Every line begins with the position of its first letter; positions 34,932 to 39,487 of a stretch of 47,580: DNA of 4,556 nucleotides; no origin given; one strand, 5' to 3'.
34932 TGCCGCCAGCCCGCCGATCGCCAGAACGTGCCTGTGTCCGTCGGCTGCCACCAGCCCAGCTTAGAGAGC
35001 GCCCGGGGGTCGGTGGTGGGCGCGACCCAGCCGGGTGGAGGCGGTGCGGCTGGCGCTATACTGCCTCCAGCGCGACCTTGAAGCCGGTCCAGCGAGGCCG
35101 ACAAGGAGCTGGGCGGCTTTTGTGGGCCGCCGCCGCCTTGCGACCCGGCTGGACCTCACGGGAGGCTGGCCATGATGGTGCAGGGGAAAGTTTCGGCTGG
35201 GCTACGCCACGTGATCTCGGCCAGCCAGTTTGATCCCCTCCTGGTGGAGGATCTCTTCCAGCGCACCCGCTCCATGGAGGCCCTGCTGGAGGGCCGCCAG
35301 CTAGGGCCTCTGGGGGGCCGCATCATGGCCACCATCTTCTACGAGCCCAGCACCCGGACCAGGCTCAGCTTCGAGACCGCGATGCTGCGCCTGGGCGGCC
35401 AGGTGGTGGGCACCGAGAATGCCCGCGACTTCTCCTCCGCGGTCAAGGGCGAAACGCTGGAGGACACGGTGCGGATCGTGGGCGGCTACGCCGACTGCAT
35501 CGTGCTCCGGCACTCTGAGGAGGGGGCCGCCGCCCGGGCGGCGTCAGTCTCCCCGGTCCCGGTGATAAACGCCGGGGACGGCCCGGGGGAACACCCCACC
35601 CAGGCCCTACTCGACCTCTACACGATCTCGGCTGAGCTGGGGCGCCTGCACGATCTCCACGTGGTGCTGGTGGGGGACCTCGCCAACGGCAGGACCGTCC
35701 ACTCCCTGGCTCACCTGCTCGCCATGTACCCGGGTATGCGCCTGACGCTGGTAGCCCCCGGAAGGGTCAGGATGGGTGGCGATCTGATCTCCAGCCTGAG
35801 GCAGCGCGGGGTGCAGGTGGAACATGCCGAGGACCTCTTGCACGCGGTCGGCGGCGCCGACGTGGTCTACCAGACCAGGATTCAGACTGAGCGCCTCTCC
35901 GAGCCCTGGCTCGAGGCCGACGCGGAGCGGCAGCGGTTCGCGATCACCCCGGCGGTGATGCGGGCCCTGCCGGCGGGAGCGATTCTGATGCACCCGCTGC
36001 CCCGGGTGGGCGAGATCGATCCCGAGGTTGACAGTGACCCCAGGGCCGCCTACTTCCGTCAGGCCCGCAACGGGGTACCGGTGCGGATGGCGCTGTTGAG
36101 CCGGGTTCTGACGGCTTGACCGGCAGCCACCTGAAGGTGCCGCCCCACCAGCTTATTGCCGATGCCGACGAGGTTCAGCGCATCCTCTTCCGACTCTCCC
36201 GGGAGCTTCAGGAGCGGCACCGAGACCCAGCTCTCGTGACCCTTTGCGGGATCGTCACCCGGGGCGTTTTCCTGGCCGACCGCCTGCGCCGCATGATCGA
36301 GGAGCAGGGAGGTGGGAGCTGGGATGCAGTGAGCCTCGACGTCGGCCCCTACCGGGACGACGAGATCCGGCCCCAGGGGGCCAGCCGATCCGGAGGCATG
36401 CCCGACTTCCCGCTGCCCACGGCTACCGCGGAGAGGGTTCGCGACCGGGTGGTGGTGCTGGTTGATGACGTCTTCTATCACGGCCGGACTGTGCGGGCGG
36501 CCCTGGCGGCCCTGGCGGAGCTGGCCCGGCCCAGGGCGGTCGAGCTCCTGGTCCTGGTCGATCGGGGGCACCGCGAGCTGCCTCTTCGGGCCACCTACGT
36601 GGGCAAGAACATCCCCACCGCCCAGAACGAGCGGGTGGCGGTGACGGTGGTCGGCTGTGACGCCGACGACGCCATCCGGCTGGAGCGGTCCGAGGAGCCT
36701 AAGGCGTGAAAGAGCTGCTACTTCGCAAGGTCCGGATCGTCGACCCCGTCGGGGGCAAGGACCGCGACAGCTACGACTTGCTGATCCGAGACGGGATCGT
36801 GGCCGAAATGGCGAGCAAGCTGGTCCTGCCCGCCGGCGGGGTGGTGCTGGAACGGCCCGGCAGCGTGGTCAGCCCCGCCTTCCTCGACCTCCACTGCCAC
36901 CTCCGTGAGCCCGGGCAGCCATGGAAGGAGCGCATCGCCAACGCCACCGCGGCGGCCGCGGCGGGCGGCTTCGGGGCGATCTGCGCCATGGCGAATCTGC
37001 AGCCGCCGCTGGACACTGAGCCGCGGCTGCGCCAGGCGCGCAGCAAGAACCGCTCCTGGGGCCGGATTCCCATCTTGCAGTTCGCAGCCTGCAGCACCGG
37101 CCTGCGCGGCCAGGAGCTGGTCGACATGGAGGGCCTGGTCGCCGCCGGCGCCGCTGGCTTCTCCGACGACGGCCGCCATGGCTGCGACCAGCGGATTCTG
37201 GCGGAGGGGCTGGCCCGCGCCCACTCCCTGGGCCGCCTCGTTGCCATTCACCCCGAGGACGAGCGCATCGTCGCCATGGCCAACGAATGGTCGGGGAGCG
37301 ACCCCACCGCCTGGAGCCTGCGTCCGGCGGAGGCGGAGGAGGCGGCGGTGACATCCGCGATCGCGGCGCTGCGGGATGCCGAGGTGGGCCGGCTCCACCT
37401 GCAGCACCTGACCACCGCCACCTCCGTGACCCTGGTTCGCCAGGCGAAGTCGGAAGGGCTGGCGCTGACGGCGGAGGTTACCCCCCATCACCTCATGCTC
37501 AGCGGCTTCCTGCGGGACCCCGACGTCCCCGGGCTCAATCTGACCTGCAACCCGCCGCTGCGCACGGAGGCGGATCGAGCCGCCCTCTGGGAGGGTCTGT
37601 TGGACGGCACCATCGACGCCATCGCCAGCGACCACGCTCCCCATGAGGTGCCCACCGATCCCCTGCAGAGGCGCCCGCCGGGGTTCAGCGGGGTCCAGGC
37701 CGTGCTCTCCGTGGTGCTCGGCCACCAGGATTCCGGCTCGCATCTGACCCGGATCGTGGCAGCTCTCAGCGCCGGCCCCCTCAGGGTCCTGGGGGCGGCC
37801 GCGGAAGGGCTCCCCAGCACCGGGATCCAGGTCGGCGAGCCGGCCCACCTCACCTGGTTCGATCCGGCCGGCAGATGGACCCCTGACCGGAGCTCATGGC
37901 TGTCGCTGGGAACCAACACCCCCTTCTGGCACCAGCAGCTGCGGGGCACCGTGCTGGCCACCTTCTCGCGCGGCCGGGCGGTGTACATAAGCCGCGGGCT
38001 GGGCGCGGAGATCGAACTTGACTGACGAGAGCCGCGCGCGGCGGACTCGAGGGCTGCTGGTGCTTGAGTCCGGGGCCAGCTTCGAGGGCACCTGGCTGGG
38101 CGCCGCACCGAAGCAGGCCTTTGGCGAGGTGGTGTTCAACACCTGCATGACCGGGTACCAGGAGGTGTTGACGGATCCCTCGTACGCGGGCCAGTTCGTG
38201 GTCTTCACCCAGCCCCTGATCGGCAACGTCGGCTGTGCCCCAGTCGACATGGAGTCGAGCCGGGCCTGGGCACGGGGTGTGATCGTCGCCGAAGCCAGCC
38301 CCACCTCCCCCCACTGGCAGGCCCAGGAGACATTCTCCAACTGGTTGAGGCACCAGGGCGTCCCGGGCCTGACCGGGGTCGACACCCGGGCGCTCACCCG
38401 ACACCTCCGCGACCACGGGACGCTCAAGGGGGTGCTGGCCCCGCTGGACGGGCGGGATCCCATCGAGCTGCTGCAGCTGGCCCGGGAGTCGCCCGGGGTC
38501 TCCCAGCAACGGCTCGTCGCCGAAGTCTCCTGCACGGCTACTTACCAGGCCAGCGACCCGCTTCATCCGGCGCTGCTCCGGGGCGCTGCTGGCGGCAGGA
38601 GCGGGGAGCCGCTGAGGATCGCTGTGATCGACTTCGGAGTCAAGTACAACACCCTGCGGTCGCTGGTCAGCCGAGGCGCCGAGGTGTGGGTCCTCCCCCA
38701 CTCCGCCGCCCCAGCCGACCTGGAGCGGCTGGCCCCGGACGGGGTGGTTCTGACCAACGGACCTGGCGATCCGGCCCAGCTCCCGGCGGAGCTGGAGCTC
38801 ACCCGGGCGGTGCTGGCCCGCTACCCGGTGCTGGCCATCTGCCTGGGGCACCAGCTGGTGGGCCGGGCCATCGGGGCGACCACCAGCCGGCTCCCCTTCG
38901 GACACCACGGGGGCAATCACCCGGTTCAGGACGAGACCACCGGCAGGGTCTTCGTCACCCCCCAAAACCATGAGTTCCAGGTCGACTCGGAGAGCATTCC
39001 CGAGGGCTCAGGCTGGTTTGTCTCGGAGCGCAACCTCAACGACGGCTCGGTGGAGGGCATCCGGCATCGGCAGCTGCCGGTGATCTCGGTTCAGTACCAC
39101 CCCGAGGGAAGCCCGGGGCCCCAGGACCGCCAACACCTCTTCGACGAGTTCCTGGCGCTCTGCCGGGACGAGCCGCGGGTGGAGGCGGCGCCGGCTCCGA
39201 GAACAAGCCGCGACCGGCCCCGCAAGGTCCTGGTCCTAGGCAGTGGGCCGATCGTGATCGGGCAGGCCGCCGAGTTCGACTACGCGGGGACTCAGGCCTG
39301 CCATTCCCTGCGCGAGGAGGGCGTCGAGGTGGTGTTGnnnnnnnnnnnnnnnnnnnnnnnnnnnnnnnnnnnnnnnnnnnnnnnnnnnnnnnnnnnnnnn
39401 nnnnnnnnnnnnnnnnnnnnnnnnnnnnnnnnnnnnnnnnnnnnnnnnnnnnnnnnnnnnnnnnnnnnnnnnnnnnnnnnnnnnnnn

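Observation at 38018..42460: carA and carB are fused into a single 1480-aa ORF.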

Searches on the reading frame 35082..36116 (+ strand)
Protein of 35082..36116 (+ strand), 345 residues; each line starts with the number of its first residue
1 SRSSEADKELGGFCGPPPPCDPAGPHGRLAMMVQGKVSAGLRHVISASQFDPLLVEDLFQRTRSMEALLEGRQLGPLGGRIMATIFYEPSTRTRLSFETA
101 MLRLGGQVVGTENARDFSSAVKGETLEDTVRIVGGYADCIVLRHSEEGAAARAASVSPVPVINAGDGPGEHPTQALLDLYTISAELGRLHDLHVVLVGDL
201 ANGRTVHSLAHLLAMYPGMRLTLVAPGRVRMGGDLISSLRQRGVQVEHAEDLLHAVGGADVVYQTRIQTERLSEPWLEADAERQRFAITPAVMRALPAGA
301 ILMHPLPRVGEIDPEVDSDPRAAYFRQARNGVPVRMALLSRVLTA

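Call 21: search_protein_families(library=pfam, proteins=[window:35082-36116:+])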
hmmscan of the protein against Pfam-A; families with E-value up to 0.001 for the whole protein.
window:35082-36116:+ (345 aa): 2 families
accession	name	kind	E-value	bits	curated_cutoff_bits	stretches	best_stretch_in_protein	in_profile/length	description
PF02729.26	OTCace_N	-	1.1e-43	149.3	29.9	1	42-183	1-147/148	Aspartate/ornithine carbamoyltransferase, carbamoyl-P binding domain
PF00185.30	OTCace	-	1.9e-30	106.5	29.4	1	191-340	2-155/157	Aspartate/ornithine carbamoyltransferase, Asp/Orn binding domain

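Call 37: search_protein_families(library=ncbifam, proteins=[window:35082-36116:+], max_evalue=0.00001)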
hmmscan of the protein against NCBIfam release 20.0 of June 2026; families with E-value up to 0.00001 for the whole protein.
window:35082-36116:+ (345 aa): 15 families
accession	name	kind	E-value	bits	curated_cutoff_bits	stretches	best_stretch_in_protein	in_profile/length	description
TIGR00670.1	asp_carb_tr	equivalog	3.3e-95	318.7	236.95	1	42-343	1-303/304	aspartate carbamoyltransferase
NF008853.0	PRK11891.1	equivalog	4.1e-88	295.8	560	1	38-343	85-398/430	aspartate carbamoyltransferase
NF002032.1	PRK00856.1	equivalog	8.3e-84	281.3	263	1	42-342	1-296/297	aspartate carbamoyltransferase catalytic subunit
NF006046.0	PRK08192.1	equivalog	3.2e-78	263.4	512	1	42-343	7-317/339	aspartate carbamoyltransferase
NF001986.0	PRK00779.1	subfamily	9.1e-45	153.1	306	1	41-343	5-304/307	ornithine carbamoyltransferase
TIGR00658.1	orni_carb_tr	equivalog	2.6e-40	138.5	280.85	1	42-343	1-303/304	ornithine carbamoyltransferase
NF010387.0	PRK13814.1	equivalog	1.1e-35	123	660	1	75-342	41-302/310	aspartate carbamoyltransferase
NF009916.0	PRK13376.1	equivalog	3.9e-35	121.3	800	1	84-341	55-331/525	bifunctional aspartate carbamoyltransferase catalytic subunit/aspartate carbamoyltransferase regulatory subunit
TIGR04384.1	putr_carbamoyl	exception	2.7e-27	95.7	500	1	77-341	36-305/330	putrescine carbamoyltransferase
NF011380.0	PRK14805.1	equivalog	3e-23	82.3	421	1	42-343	2-300/302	ornithine carbamoyltransferase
NF003286.0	PRK04284.1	subfamily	1.3e-20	73.8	515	1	76-317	42-285/332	ornithine carbamoyltransferase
NF003384.0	PRK04523.1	equivalog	1.4e-18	67.1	288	1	41-343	3-333/336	N-acetylornithine carbamoyltransferase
NF009213.0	PRK12562.1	subfamily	3.9e-15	56.1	559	1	49-288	14-256/334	ornithine carbamoyltransferase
NF002470.0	PRK01713.1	equivalog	4.2e-15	56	545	1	42-334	8-302/334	ornithine carbamoyltransferase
NF011379.0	PRK14804.1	equivalog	5.1e-15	55.4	373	1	75-343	39-309/311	ornithine carbamoyltransferase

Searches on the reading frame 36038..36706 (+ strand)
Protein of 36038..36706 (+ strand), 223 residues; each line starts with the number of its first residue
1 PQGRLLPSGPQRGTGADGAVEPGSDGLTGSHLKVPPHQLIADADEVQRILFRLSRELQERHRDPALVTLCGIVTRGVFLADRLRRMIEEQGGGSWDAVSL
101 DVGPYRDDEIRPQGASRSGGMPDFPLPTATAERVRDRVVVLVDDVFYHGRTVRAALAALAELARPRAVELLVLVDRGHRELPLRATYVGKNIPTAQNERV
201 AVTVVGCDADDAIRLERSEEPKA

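Call 21: search_protein_families(library=pfam, proteins=[window:36038-36706:+])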
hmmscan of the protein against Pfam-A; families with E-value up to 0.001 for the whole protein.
window:36038-36706:+ (223 aa): 1 family
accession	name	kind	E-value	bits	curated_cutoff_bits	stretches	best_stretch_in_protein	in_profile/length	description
PF00156.33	Pribosyltran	-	1.6e-11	44.2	26.3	1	44-193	13-144/158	Phosphoribosyl transferase domain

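Call 37: search_protein_families(library=ncbifam, proteins=[window:36038-36706:+], max_evalue=0.00001)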
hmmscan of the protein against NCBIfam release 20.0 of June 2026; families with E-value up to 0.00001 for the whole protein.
window:36038-36706:+ (223 aa): 6 families
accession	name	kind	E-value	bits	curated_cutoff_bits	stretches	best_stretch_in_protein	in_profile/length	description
NF003549.0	PRK05205.1-5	equivalog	3.1e-50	170.2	138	1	38-217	6-180/182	bifunctional pyr operon transcriptional regulator/uracil phosphoribosyltransferase PyrR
NF003547.0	PRK05205.1-3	equivalog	3.4e-50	170.5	230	1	38-219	14-192/194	bifunctional pyr operon transcriptional regulator/uracil phosphoribosyltransferase PyrR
NF003548.0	PRK05205.1-4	equivalog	1e-45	155.7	218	1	39-217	5-171/173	bifunctional pyr operon transcriptional regulator/uracil phosphoribosyltransferase PyrR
NF003546.0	PRK05205.1-2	equivalog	1.5e-35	122.4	268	1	38-213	4-172/175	bifunctional pyr operon transcriptional regulator/uracil phosphoribosyltransferase PyrR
NF003545.0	PRK05205.1-1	equivalog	6.6e-28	97.3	140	1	42-203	5-156/171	bifunctional pyr operon transcriptional regulator/uracil phosphoribosyltransferase PyrR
NF006605.0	PRK09162.1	equivalog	6e-07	29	181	1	41-193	18-156/183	hypoxanthine-guanine phosphoribosyltransferase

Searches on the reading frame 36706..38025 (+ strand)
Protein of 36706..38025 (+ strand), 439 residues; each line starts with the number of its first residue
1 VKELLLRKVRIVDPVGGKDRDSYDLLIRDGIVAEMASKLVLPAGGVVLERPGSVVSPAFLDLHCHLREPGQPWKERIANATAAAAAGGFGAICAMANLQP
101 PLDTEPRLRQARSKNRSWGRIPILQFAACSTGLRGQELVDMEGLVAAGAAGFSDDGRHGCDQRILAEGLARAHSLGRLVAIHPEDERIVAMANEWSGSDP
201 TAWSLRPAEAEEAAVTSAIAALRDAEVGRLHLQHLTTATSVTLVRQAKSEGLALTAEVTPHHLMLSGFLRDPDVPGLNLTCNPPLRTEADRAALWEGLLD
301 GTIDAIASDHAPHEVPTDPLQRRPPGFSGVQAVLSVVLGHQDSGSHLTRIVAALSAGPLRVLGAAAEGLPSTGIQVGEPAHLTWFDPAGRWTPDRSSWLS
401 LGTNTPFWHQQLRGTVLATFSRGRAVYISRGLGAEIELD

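Call 3: search_protein_families(library=pfam, proteins=[window:36706-38025:+])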
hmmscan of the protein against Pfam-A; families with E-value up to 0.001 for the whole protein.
window:36706-38025:+ (439 aa): 1 family
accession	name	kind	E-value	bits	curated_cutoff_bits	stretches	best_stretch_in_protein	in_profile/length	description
PF01979.26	Amidohydro_1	-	2.3e-11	44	25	1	54-426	1-345/345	Amidohydrolase family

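Call 37: search_protein_families(library=ncbifam, proteins=[window:36706-38025:+], max_evalue=0.00001)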
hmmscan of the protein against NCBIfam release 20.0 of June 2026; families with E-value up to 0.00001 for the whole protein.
window:36706-38025:+ (439 aa): 32 families (the best 25 are shown)
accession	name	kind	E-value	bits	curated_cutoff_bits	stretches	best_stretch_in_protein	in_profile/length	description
TIGR00857.1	pyrC_multi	subfamily_domain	4.6e-87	292.7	279.05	1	23-427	6-409/412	dihydroorotase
NF006845.0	PRK09357.2-6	equivalog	5.6e-85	285.6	728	1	3-427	2-425/428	dihydroorotase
NF006844.0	PRK09357.2-5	equivalog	6e-84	282.5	701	1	1-427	1-420/422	dihydroorotase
NF006836.0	PRK09357.1-1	equivalog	4.1e-82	276.2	538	1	4-427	4-424/432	dihydroorotase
NF006841.0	PRK09357.2-2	equivalog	3e-75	253.5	640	1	5-428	3-418/421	dihydroorotase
NF006837.0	PRK09357.1-2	equivalog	2e-73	247.4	575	1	22-428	18-423/428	dihydroorotase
NF006839.0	PRK09357.1-4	equivalog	8.9e-72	242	576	1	4-427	2-420/422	dihydroorotase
NF005614.0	PRK07369.1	equivalog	2.4e-63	214.4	456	1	2-420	2-417/419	dihydroorotase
NF006843.0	PRK09357.2-4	equivalog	9e-62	209.3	786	1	6-428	5-421/431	dihydroorotase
NF005791.0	PRK07627.1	equivalog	9.8e-59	199.4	442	1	5-428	4-423/425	dihydroorotase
NF006558.0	PRK09059.1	equivalog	6.1e-55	186.5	645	1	2-427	3-427/430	dihydroorotase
NF006842.0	PRK09357.2-3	equivalog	1.5e-54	185.3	695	1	5-424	4-435/440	dihydroorotase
NF006838.0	PRK09357.1-3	equivalog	1.8e-53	181.9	644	1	6-427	5-421/423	dihydroorotase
NF002668.0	PRK02382.1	equivalog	6.1e-52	176.8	452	1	18-428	13-412/436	dihydroorotase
TIGR03178.1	allantoinase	equivalog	3.2e-51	174.5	357.85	1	4-429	2-427/441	allantoinase AllB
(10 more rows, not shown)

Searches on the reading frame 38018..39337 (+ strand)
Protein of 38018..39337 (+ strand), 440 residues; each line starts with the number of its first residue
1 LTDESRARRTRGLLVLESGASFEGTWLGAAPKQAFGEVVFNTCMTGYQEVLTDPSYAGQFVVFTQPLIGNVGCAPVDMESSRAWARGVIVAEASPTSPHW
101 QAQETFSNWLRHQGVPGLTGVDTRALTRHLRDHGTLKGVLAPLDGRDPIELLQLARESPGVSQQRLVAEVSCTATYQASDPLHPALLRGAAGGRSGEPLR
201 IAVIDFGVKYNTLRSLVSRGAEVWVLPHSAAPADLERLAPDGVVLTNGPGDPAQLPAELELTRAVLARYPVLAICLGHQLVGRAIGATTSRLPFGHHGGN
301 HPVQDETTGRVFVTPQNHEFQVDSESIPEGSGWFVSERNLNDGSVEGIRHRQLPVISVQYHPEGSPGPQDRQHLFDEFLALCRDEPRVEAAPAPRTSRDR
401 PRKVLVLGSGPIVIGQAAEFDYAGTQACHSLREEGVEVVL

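Call 30: search_solved_structures(query=window:38018-39337:+, max_evalue=1e-40, show_alignments=3)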
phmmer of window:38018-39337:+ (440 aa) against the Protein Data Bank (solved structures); distinct sequences matched with E-value up to 1e-40: 8.
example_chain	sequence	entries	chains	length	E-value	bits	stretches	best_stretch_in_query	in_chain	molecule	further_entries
1bxr_B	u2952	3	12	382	4.9e-85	289.2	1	12-383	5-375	CARBAMOYL-PHOSPHATE SYNTHASE | PROTEIN (CARBAMOYL-PHOSPHATE SYNTHASE) | CARBAMOYL PHOSPHATE SYNTHETASE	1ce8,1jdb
1cs0_B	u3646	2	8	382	5.1e-85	289.1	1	12-383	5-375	CARBAMOYL PHOSPHATE SYNTHETASE: SMALL SUBUNIT | Carbamoyl-phosphate synthetase small chain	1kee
1t36_B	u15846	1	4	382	1.1e-84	288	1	12-383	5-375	Carbamoyl-phosphate synthase small chain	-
1a9x_B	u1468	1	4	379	5.5e-84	285.7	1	12-382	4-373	CARBAMOYL PHOSPHATE SYNTHETASE (SMALL CHAIN)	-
1m6v_B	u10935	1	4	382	8.8e-84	285.1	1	12-383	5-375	carbamoyl-phosphate synthetase small chain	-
1c30_B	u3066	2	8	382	1.3e-83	284.5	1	12-383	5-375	CARBAMOYL PHOSPHATE SYNTHETASE: SMALL SUBUNIT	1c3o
5dot_A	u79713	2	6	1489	3.2e-74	253.5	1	12-440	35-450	Carbamoyl-phosphate synthase [ammonia], mitochondrial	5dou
6uel_A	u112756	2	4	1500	4.3e-74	253.1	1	13-440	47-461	Carbamoyl-phosphate synthase [ammonia], mitochondrial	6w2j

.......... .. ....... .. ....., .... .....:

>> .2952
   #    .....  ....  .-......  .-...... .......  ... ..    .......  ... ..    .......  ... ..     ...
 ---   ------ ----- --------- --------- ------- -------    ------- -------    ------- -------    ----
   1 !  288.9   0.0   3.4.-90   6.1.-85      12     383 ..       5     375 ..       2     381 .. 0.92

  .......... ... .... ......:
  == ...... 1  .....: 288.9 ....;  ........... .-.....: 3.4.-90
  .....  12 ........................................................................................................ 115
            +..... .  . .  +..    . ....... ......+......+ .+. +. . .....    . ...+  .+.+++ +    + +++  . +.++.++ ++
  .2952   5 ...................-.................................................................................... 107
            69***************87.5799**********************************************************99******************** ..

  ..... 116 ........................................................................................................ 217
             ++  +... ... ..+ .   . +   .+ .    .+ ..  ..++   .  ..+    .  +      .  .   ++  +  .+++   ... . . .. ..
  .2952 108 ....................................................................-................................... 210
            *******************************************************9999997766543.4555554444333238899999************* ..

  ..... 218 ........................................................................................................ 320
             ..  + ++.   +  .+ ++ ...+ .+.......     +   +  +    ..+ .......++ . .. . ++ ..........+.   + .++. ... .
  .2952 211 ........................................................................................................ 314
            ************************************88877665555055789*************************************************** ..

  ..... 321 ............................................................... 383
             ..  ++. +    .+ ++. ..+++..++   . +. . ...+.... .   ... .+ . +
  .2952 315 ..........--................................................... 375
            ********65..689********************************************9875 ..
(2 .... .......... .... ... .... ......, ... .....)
